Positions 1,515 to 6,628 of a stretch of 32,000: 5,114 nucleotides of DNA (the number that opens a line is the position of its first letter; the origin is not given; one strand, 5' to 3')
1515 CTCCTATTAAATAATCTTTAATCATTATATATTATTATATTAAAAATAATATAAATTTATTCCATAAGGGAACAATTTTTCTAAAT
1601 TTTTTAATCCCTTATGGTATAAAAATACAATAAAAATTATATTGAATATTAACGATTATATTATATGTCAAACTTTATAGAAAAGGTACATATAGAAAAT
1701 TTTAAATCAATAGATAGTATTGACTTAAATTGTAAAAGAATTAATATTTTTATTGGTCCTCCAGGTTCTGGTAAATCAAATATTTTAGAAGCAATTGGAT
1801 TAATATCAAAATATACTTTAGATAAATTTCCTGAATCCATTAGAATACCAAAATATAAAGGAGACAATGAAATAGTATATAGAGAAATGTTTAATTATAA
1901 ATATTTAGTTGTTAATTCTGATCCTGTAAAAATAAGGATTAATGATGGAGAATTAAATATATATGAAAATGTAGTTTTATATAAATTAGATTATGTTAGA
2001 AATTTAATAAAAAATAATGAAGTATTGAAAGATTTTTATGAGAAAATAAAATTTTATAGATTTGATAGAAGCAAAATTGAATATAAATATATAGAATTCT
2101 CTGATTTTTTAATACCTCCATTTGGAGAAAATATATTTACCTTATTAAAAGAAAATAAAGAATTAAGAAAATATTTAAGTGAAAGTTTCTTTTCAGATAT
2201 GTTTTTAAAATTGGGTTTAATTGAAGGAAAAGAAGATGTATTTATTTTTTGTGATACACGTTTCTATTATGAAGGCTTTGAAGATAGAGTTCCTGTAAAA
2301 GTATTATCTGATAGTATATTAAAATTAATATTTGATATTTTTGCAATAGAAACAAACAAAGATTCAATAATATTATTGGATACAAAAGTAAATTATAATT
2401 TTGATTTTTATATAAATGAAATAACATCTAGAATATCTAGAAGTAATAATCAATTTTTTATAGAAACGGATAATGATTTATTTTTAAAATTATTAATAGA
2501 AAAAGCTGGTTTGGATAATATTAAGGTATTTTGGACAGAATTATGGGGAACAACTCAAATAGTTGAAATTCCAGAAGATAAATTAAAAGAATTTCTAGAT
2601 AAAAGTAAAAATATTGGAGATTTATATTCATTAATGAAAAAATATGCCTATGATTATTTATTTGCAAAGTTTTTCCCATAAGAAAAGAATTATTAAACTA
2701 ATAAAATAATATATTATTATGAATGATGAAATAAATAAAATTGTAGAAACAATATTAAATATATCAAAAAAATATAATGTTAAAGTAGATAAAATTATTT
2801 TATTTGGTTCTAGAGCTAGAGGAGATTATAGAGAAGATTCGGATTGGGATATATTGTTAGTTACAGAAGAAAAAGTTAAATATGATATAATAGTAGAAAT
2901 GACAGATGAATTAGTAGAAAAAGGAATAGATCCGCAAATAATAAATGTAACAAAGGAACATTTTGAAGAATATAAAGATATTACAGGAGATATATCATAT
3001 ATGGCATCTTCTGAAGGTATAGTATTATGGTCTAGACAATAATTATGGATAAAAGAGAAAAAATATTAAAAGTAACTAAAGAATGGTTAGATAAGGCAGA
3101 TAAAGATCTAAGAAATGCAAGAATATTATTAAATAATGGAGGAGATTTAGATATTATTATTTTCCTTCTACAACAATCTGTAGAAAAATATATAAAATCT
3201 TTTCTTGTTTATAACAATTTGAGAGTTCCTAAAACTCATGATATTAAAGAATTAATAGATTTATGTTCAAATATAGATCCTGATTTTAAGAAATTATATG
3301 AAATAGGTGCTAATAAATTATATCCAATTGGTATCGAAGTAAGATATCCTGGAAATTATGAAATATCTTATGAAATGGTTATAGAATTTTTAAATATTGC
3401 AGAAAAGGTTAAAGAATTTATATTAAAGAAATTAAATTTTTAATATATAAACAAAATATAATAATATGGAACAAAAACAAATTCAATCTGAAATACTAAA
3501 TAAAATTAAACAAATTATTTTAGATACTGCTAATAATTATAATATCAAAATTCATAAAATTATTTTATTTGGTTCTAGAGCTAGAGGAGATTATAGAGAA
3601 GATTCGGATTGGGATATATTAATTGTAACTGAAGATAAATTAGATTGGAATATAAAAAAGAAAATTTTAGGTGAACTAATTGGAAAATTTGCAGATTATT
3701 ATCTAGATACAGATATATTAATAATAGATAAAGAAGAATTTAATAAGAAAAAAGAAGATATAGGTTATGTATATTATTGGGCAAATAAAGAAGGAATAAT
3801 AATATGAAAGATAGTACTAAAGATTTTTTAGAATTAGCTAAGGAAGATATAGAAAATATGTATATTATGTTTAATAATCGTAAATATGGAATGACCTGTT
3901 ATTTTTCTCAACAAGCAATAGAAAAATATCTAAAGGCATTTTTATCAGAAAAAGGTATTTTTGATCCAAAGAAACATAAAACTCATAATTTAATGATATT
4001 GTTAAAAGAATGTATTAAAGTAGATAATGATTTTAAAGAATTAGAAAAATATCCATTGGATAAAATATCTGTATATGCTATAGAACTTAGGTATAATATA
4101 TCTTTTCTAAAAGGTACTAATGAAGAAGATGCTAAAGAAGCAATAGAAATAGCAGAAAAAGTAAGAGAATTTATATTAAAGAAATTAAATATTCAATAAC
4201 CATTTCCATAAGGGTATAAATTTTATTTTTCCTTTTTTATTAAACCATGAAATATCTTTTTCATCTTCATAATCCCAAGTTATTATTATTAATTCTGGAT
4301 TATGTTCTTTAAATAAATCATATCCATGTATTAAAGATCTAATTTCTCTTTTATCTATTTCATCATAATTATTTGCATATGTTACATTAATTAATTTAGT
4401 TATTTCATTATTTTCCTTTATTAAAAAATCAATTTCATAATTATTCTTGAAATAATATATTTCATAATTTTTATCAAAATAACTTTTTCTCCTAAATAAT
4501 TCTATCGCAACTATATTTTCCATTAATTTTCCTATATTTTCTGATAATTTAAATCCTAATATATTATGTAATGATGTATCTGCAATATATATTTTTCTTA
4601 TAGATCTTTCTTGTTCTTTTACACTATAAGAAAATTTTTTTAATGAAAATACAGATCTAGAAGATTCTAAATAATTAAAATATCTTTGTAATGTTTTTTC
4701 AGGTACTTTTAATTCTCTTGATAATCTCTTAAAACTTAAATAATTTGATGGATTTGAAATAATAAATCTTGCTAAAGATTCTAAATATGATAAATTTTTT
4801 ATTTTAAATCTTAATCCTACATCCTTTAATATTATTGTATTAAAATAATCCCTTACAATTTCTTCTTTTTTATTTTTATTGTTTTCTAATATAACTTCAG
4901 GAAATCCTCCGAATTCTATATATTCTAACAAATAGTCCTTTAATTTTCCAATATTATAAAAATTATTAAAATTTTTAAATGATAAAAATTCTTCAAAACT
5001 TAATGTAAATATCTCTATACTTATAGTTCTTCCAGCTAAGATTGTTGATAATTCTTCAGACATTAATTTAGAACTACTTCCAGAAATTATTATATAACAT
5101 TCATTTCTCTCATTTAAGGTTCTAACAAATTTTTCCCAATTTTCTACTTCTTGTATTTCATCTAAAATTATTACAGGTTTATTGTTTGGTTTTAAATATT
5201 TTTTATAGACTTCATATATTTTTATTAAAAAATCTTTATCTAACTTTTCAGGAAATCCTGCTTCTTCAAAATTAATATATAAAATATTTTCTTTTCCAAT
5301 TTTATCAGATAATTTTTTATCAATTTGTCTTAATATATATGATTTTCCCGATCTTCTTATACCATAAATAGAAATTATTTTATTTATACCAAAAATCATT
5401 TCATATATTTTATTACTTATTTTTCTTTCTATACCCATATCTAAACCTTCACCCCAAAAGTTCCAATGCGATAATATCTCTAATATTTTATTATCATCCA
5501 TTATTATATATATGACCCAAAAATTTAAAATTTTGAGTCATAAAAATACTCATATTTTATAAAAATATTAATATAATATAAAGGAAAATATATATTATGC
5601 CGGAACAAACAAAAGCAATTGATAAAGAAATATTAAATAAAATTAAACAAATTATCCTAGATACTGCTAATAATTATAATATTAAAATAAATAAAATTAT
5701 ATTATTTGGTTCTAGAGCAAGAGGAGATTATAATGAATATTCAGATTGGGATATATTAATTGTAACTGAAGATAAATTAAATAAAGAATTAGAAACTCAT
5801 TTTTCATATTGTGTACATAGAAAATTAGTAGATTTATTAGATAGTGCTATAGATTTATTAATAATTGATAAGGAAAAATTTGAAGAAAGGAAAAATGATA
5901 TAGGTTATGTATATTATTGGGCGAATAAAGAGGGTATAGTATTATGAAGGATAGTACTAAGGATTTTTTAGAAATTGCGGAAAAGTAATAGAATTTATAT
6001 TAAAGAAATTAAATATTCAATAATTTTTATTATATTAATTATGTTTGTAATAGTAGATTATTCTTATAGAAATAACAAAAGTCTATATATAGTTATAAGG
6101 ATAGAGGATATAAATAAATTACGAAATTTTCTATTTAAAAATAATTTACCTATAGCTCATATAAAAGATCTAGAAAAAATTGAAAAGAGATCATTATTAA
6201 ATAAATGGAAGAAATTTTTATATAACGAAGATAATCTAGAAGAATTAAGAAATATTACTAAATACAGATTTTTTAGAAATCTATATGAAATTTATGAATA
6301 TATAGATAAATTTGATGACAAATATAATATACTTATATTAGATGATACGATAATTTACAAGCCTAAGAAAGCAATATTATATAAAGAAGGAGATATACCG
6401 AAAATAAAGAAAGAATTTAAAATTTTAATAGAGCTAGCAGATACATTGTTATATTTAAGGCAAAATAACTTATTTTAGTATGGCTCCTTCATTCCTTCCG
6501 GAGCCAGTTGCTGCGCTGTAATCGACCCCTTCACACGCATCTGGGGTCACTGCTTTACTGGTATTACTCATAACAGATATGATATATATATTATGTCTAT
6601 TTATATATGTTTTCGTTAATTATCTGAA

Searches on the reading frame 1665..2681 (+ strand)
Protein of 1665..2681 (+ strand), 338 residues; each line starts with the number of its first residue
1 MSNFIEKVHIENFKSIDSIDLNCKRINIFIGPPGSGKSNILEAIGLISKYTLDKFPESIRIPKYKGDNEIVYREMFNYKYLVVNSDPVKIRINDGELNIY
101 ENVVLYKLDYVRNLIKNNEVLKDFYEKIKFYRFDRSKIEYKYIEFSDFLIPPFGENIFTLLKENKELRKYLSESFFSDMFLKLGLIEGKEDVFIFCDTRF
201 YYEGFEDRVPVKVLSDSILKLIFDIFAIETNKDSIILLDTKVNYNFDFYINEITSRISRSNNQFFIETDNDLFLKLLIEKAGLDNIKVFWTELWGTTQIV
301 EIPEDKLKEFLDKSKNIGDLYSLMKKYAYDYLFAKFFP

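Call 8: search_protein_families(library=pfam, proteins=[window:1665-2681:+], max_evalue=0.001)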
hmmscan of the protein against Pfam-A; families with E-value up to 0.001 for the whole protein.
window:1665-2681:+ (338 aa): 3 families
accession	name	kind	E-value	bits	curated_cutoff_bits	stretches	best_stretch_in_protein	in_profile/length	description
PF02463.25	SMC_N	-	8.5e-08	32.3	40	1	4-44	1-44/220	RecF/RecN/SMC N terminal domain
PF13476.12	AAA_23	-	1.8e-05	25.9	27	1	7-82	1-69/201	AAA domain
PF13304.12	AAA_21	-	0.00025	21.6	27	0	26-59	1-58/304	AAA domain, putative AbiEii toxin, Type IV TA system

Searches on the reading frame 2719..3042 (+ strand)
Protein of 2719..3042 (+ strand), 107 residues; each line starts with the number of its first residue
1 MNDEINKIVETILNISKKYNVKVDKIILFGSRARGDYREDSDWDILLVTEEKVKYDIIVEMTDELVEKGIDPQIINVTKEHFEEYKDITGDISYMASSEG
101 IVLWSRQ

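Call 63: search_protein_families(library=pfam, proteins=[window:2719-3042:+], max_evalue=0.05)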
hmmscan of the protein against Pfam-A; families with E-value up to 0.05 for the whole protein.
window:2719-3042:+ (107 aa): 4 families
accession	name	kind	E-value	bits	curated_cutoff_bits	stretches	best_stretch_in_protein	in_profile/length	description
PF18765.7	Polbeta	-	1.4e-12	48.1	26.9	1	10-106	1-90/93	Polymerase beta, Nucleotidyltransferase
PF01909.29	NTP_transf_2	-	3.1e-12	47.2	21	1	12-86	4-84/93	Nucleotidyltransferase domain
PF22600.2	MTPAP-like_central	-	0.0023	18.5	27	1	5-62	22-71/139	Poly(A) RNA polymerase, mitochondrial-like, central palm domain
PF06877.16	RraB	-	0.0068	17.4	23.3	0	39-67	60-88/102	Regulator of ribonuclease activity B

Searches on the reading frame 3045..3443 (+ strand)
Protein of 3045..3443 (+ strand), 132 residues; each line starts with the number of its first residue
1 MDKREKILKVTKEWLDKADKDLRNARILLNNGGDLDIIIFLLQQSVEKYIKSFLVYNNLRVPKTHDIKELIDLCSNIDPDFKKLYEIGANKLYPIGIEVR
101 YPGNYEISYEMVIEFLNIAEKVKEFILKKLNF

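Call 63: search_protein_families(library=pfam, proteins=[window:3045-3443:+], max_evalue=0.05)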
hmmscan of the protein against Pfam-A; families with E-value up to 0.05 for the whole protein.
window:3045-3443:+ (132 aa): 1 family
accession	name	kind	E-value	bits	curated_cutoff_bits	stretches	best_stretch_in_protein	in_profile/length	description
PF05168.19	HEPN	-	2.8e-25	89.2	22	1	12-128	2-115/117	HEPN domain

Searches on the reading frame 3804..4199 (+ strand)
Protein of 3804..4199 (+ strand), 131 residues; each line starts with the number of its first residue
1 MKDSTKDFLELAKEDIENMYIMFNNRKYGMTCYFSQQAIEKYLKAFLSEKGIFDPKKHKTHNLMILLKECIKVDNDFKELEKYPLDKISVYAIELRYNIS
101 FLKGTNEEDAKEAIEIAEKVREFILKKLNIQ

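Call 63: search_protein_families(library=pfam, proteins=[window:3804-4199:+], max_evalue=0.05)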
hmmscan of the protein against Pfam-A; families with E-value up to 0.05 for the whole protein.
window:3804-4199:+ (131 aa): 2 families
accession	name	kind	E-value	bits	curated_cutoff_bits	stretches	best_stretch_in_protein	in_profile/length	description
PF05168.19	HEPN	-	5.1e-23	81.9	22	1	6-126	2-115/117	HEPN domain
PF02775.26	TPP_enzyme_C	-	0.036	14.3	21.9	0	7-38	64-95/151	Thiamine pyrophosphate enzyme, C-terminal TPP binding domain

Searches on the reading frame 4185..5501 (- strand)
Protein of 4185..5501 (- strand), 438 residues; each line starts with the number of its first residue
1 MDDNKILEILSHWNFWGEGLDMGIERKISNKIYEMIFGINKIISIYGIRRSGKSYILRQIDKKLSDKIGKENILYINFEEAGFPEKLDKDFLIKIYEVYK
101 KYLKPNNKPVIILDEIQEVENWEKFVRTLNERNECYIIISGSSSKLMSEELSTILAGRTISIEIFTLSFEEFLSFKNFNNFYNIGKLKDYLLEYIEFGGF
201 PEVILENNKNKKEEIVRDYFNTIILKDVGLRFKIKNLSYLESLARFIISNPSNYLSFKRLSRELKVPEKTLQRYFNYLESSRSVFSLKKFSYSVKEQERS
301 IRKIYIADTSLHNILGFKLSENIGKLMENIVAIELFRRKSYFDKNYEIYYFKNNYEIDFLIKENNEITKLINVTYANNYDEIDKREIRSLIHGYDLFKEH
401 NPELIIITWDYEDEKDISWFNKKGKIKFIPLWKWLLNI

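Call 8: search_protein_families(library=pfam, proteins=[window:4185-5501:-], max_evalue=0.001)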
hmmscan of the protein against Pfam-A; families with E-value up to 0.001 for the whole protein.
window:4185-5501:- (438 aa): 4 families
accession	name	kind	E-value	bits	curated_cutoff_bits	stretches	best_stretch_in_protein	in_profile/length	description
PF13173.12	AAA_14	-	1.5e-34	119.2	27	1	40-173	2-129/129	AAA domain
PF13635.12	DUF4143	-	4.3e-23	82.3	28.1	1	226-367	2-152/160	Domain of unknown function (DUF4143)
PF01637.24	ATPase_2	-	7.6e-07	29.6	33.2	0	38-81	18-60/225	ATPase domain predominantly from Archaea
PF13401.12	AAA_22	-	0.00073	20.3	27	0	42-142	7-123/130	AAA domain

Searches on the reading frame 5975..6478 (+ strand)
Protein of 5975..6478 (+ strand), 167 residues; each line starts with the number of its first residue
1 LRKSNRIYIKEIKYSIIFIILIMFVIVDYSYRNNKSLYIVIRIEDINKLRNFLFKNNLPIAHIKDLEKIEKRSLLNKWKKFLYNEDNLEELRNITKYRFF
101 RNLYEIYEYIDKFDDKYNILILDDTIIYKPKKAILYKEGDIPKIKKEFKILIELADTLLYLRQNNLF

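Call 9: search_protein_families(library=ncbifam, proteins=[window:5975-6478:+], max_evalue=0.1)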
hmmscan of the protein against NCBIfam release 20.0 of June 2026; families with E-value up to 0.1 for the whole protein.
window:5975-6478:+ (167 aa): 1 family
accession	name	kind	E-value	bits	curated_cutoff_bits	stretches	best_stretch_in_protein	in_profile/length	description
NF002327.0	PRK01286.1-2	equivalog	0.054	12.6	393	1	26-130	236-341/345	deoxyguanosinetriphosphate triphosphohydrolase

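Call 63: search_protein_families(library=pfam, proteins=[window:5975-6478:+], max_evalue=0.05)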
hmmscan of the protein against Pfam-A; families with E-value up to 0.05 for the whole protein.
window:5975-6478:+ (167 aa): 1 family
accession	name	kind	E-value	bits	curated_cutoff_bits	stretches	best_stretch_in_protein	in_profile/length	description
PF12686.12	DUF3800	-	0.038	15.1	21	0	40-160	20-144/149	Protein of unknown function (DUF3800)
